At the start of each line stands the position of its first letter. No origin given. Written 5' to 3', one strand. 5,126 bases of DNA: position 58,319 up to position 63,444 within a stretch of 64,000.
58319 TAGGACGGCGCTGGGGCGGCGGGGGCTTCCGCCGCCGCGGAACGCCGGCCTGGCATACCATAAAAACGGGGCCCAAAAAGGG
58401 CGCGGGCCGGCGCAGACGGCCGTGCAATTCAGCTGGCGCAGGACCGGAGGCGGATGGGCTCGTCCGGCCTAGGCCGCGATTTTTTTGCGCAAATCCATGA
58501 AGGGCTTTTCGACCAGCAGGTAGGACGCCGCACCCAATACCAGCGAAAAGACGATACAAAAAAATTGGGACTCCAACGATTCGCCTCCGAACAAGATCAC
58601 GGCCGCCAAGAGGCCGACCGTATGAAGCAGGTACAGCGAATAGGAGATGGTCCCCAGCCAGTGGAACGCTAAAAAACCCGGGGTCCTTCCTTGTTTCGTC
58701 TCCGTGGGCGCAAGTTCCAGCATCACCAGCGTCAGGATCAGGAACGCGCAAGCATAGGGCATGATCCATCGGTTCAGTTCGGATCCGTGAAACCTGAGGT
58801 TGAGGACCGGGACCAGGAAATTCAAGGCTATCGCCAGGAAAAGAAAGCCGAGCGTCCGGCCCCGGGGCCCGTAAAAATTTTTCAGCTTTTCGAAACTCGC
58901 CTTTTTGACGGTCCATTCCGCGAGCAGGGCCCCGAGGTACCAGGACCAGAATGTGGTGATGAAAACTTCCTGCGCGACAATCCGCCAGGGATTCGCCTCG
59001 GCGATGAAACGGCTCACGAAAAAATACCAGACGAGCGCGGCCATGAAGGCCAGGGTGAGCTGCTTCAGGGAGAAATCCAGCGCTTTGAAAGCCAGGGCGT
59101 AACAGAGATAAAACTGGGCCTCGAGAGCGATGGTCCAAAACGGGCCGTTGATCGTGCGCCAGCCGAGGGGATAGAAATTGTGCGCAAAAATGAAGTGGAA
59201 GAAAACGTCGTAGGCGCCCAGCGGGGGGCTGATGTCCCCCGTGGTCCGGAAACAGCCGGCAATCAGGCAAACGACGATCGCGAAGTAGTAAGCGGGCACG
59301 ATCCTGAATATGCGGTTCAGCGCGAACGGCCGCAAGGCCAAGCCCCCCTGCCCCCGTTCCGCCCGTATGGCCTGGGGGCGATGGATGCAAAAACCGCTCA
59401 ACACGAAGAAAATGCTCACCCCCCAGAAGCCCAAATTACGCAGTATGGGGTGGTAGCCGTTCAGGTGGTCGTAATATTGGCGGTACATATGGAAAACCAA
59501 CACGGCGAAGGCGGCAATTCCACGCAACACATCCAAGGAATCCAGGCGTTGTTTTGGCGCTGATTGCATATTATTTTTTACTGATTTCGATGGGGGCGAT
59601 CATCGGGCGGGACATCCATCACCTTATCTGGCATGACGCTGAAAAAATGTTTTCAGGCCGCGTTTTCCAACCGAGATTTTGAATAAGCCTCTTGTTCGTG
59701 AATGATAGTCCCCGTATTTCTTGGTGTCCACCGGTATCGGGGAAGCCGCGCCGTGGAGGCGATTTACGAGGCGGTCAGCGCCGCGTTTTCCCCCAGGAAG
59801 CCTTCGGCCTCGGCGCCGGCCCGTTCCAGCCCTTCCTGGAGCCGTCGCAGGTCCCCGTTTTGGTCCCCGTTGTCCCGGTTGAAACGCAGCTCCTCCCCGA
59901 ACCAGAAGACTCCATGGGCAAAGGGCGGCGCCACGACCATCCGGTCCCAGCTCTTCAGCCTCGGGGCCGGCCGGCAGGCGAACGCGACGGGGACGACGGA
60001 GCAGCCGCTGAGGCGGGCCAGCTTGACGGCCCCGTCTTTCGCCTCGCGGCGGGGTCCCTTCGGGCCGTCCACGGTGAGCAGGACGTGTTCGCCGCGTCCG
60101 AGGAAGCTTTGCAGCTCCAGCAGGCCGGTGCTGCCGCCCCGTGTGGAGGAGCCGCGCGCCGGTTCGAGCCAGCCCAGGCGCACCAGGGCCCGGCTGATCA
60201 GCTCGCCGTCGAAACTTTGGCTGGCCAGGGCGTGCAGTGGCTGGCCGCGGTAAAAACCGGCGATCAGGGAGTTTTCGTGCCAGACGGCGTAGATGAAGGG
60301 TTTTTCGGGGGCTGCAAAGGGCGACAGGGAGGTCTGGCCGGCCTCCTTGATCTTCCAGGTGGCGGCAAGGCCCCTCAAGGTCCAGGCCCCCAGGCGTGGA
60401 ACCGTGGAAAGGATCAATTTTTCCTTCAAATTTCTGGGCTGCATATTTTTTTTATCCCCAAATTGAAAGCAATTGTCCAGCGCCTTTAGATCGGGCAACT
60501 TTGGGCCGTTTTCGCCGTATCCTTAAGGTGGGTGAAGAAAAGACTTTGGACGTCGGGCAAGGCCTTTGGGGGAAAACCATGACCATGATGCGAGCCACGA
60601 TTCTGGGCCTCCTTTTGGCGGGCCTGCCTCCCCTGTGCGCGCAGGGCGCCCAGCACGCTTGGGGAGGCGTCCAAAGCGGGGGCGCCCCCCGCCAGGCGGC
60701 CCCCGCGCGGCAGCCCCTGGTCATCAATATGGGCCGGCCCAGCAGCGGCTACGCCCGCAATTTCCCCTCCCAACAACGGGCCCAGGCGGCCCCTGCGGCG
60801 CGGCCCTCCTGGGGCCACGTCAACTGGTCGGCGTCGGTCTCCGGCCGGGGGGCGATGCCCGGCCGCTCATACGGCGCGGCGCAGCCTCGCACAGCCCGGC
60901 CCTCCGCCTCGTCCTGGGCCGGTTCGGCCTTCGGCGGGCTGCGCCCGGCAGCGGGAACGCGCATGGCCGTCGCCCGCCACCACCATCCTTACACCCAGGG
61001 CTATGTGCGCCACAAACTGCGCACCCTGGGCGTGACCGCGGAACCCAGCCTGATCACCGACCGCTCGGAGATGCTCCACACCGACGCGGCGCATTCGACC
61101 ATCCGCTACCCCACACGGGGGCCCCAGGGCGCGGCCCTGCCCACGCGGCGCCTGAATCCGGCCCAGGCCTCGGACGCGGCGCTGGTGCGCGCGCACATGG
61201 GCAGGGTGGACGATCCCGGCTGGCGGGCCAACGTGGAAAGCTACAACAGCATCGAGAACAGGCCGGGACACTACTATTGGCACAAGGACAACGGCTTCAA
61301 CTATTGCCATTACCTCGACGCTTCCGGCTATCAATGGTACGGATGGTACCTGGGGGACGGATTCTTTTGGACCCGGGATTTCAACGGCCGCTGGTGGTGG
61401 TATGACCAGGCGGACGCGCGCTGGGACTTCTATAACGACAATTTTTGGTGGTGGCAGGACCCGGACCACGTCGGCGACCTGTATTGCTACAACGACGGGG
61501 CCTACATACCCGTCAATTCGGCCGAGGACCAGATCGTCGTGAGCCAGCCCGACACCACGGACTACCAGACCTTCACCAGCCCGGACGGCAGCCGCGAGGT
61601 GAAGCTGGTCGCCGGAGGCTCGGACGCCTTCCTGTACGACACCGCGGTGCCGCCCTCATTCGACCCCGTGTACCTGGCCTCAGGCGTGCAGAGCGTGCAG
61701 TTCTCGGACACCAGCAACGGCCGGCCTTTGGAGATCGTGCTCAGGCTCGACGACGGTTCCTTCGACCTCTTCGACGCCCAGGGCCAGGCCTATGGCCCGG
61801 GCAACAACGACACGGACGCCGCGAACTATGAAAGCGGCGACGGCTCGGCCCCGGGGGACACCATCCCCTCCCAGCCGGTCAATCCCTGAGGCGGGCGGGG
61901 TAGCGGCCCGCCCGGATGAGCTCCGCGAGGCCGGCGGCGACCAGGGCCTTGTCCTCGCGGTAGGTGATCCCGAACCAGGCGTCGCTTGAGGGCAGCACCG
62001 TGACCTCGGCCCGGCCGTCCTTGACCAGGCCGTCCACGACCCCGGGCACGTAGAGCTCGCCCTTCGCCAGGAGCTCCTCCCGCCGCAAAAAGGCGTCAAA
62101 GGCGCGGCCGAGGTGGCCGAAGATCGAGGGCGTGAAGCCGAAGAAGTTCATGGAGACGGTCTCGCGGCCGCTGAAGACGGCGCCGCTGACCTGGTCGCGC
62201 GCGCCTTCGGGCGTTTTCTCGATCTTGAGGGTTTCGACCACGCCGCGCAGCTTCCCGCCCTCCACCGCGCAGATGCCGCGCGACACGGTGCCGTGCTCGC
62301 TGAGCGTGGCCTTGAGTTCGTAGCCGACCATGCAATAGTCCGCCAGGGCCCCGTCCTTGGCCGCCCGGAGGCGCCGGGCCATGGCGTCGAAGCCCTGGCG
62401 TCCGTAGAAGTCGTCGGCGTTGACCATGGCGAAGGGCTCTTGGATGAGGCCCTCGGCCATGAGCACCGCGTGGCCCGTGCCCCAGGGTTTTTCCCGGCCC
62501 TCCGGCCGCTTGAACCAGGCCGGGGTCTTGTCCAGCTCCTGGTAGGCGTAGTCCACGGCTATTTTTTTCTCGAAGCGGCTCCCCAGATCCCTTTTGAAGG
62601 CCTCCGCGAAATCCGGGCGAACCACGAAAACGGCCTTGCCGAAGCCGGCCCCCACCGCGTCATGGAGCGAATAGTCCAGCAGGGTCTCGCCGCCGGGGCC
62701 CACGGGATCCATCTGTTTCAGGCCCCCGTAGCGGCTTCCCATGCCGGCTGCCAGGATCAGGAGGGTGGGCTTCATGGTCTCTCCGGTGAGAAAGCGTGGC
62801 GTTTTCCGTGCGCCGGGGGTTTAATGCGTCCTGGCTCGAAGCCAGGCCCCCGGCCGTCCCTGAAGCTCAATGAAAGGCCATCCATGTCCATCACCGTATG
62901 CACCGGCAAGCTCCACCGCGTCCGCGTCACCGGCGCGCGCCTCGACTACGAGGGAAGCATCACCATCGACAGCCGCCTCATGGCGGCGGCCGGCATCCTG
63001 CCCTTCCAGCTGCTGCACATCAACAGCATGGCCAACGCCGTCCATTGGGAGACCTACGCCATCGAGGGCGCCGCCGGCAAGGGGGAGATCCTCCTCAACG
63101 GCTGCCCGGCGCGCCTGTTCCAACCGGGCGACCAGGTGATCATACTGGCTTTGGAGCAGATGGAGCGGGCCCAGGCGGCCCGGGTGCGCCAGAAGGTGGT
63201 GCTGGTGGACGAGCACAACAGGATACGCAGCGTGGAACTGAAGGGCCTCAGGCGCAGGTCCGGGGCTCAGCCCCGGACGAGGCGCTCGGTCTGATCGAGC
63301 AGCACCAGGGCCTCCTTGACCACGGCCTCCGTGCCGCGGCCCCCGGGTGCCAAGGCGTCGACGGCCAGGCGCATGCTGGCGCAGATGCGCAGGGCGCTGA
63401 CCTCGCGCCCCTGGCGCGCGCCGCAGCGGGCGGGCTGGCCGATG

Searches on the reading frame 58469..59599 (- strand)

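Call 27: search_protein_families(library=pfam, proteins=[window:58469-59599:-], max_evalue=0.001)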
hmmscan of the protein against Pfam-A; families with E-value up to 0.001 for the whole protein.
window:58469-59599:- (376 aa): 1 family
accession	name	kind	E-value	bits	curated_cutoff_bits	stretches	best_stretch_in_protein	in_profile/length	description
PF01757.29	Acyl_transf_3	-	2.3e-26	93.1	31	1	20-356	2-320/326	Acyltransferase domain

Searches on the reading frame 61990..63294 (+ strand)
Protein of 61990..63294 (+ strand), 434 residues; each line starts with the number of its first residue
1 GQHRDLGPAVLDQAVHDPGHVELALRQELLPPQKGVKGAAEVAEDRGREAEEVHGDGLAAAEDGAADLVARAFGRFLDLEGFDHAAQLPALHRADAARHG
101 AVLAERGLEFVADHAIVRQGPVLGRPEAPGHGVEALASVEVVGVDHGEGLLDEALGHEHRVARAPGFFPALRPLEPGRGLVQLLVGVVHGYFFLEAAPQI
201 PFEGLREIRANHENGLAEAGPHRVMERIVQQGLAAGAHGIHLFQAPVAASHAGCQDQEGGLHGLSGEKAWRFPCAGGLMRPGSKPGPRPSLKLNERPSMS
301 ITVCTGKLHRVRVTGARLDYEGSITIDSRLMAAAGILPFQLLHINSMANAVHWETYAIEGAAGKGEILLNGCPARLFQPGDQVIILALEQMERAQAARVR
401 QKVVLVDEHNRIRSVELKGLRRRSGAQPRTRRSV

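Call 27: search_protein_families(library=pfam, proteins=[window:61990-63294:+], max_evalue=0.001)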
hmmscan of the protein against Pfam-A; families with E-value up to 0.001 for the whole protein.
window:61990-63294:+ (434 aa): 1 family
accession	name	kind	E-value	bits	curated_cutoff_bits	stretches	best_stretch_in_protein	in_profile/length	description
PF02261.22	Asp_decarbox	-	3.3e-37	127.3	25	1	299-412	1-114/115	Aspartate decarboxylase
